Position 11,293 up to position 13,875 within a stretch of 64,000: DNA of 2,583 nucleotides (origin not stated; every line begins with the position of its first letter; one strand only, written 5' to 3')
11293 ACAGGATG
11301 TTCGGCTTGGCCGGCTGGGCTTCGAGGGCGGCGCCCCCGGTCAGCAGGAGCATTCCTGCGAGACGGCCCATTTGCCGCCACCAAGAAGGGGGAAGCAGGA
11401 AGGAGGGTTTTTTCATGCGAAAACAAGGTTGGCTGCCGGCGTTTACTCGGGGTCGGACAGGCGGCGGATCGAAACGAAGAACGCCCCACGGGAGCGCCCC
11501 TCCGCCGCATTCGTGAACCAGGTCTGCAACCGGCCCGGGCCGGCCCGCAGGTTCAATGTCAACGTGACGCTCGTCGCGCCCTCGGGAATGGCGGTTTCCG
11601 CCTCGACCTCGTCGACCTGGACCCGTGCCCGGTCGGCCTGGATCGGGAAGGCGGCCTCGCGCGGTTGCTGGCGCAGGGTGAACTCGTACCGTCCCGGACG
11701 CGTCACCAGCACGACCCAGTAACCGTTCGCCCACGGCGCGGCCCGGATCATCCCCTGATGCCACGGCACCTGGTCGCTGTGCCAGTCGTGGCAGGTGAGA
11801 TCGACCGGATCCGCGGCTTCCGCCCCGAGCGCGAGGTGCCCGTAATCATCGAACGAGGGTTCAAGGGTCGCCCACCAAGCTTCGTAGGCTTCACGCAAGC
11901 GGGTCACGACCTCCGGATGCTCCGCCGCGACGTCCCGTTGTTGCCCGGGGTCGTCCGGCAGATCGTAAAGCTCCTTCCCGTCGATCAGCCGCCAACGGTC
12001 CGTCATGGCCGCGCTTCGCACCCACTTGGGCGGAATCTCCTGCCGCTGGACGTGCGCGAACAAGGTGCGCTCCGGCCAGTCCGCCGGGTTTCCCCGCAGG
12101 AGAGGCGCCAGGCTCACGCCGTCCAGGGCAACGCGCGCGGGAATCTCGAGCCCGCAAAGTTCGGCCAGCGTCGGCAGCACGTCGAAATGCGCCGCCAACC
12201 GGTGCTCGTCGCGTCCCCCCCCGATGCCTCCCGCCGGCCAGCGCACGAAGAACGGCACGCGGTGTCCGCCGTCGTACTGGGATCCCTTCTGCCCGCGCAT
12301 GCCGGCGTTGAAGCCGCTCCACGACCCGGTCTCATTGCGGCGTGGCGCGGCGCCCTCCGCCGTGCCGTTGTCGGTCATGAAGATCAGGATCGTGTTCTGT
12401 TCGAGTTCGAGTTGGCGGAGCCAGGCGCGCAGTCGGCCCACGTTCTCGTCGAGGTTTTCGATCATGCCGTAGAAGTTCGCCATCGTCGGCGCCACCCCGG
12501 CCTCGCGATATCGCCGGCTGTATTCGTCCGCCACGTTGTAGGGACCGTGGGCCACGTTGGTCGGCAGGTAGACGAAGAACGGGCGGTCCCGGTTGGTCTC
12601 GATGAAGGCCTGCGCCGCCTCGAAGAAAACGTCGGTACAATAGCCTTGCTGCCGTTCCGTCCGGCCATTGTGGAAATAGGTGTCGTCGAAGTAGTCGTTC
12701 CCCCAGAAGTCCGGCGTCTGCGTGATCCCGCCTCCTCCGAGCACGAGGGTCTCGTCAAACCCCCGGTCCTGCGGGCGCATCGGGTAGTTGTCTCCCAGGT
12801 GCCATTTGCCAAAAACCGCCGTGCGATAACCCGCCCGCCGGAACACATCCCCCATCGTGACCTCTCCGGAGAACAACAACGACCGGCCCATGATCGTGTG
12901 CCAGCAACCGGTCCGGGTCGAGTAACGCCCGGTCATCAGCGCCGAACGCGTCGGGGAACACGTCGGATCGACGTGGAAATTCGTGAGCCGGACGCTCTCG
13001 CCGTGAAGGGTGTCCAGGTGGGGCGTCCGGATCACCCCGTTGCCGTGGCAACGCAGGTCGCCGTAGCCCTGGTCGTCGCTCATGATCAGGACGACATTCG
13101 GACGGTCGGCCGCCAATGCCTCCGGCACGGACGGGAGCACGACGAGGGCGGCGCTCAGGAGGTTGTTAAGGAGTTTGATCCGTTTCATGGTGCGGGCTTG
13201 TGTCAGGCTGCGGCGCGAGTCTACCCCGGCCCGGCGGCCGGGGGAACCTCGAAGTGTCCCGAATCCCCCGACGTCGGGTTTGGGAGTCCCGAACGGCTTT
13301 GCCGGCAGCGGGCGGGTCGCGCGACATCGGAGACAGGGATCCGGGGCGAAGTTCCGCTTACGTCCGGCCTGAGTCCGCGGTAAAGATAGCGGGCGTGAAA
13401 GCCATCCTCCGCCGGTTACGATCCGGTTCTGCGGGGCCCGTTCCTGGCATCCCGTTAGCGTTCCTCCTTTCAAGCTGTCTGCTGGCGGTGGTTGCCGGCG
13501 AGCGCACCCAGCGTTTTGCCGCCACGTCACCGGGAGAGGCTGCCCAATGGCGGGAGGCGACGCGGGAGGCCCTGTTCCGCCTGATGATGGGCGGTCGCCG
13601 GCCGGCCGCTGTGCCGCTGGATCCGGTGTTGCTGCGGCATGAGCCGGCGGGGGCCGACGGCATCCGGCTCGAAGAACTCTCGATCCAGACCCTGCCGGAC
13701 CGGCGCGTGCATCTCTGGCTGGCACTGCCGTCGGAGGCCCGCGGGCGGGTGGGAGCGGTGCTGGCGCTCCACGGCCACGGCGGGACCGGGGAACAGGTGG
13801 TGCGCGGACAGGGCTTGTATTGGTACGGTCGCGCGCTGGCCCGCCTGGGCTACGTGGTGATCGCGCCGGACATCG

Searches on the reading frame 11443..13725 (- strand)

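Call 72: search_protein_families(library=pfam, proteins=[window:11443-13725:-], max_evalue=0.00001)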
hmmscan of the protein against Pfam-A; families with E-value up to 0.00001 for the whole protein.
window:11443-13725:- (760 aa): 2 families
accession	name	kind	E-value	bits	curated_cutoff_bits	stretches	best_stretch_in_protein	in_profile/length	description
PF00884.28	Sulfatase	-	3.5e-54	184.6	25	1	209-525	1-300/301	Sulfatase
PF16347.10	SGSH_C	-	4e-10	40.5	29.3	1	483-610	11-144/154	N-sulphoglucosamine sulphohydrolase, C-terminal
